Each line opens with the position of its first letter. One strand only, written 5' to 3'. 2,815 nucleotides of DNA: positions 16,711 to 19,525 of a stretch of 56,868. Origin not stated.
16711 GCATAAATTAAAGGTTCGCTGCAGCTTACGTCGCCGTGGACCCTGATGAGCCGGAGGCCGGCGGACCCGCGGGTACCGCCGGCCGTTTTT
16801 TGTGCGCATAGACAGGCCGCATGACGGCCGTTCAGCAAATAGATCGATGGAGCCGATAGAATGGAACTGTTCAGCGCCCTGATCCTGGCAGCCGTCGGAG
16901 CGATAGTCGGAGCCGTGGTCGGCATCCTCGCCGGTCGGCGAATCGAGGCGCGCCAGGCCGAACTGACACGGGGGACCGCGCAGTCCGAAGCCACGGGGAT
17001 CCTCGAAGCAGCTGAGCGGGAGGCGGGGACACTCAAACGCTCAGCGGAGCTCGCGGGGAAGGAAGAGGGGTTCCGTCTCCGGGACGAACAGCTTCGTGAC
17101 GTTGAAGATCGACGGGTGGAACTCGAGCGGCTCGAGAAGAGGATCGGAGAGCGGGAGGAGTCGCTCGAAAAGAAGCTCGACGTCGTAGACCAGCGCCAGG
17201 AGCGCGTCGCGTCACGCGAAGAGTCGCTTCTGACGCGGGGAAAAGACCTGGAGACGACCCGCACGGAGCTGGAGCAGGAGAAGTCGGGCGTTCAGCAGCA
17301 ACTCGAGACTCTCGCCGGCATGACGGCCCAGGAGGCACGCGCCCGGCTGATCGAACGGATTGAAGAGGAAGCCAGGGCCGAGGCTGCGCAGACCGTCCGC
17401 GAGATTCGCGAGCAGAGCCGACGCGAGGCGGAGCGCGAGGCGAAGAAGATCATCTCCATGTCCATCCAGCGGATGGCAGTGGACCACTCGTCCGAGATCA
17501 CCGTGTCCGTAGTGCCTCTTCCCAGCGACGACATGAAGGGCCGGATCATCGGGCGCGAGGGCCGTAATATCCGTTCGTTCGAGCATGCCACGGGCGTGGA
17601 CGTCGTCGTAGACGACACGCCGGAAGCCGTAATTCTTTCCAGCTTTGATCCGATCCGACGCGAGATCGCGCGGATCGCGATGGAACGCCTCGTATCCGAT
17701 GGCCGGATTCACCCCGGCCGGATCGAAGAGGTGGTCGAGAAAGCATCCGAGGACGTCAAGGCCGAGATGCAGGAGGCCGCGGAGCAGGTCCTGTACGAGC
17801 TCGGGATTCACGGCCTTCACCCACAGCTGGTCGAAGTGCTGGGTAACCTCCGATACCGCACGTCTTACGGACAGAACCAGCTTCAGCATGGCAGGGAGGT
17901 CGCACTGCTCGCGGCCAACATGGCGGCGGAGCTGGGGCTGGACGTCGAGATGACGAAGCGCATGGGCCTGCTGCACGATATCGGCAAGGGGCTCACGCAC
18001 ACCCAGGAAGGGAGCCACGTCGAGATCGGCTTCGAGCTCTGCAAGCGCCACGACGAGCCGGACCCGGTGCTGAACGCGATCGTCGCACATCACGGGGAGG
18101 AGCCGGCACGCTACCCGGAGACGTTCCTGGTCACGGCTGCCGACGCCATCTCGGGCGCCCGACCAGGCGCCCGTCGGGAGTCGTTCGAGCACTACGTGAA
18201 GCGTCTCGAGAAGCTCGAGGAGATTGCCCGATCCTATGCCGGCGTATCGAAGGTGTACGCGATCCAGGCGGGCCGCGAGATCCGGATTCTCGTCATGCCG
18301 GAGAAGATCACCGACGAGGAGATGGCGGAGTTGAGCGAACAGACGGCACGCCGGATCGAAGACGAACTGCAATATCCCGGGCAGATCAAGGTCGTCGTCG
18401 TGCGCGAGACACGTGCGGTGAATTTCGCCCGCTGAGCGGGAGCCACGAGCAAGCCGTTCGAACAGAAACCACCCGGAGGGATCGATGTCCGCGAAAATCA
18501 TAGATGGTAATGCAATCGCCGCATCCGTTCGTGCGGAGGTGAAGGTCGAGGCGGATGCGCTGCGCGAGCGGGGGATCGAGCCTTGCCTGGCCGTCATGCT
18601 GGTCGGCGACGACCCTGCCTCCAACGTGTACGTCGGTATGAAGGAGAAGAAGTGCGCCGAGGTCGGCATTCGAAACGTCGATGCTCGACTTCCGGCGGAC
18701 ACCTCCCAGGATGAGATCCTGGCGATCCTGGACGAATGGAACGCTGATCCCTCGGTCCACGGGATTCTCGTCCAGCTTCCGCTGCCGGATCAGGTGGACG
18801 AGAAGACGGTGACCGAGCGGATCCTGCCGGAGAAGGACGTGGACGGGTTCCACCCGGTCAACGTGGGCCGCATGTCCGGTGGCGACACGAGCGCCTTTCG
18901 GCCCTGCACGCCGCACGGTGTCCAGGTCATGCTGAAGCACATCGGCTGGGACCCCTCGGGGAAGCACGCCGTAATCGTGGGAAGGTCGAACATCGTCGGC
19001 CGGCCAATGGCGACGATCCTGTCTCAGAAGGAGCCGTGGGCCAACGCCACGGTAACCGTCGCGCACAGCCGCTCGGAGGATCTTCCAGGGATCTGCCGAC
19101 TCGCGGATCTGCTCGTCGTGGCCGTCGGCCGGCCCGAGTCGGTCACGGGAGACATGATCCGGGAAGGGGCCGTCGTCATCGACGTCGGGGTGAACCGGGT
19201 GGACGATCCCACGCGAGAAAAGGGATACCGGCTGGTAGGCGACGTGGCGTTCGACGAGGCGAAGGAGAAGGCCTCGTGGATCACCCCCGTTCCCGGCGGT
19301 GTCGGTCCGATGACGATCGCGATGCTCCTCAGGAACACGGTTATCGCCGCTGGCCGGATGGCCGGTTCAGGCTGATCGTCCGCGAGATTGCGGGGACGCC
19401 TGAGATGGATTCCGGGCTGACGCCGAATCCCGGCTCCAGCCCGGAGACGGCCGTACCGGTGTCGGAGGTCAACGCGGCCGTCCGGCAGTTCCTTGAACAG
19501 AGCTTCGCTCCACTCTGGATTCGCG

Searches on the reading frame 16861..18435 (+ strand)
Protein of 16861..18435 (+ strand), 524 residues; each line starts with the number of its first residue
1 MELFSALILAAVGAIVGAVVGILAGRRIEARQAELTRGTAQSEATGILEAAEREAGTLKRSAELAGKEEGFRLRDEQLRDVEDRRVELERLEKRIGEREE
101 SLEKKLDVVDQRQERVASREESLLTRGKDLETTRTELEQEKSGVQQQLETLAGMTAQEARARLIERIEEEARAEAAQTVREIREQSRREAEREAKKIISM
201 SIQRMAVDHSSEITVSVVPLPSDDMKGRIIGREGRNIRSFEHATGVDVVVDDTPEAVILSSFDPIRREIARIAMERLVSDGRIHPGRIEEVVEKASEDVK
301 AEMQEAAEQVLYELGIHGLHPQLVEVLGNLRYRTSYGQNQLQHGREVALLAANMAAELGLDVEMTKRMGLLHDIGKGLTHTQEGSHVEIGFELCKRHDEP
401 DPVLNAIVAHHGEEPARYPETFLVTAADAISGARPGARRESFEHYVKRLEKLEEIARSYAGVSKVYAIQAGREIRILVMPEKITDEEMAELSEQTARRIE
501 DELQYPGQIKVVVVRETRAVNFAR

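Call 53: search_protein_families(library=pfam, proteins=[window:16861-18435:+], max_evalue=0.001)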
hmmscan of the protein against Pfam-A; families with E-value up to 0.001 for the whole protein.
window:16861-18435:+ (524 aa): 3 families
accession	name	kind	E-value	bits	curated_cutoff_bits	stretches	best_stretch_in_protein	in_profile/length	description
PF12072.13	RNase_Y_N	-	1.1e-44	152.7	32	1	11-209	3-201/201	RNase Y N-terminal region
PF01966.28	HD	-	1.3e-16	61.4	22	1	342-431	3-114/116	HD domain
PF00013.35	KH_1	-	6e-07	29.6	21.5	1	219-271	5-61/66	KH domain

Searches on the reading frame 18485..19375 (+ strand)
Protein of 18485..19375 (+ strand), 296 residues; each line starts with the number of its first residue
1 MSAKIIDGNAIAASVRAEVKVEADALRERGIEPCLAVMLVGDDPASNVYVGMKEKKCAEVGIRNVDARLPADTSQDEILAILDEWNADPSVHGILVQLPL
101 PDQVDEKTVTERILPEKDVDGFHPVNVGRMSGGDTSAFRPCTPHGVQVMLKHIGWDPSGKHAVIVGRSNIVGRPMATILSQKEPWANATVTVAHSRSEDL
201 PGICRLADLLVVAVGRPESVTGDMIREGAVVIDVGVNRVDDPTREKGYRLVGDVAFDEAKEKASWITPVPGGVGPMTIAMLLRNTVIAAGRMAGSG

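Call 53: search_protein_families(library=pfam, proteins=[window:18485-19375:+], max_evalue=0.001)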
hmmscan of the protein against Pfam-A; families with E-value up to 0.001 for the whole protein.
window:18485-19375:+ (296 aa): 2 families
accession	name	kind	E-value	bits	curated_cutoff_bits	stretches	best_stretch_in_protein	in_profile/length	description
PF02882.25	THF_DHG_CYH_C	-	4.1e-65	218.4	27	1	123-291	1-158/160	Tetrahydrofolate dehydrogenase/cyclohydrolase, NAD(P)-binding domain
PF00763.28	THF_DHG_CYH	-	1.3e-42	145.2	32.8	1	6-120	1-115/115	Tetrahydrofolate dehydrogenase/cyclohydrolase, catalytic domain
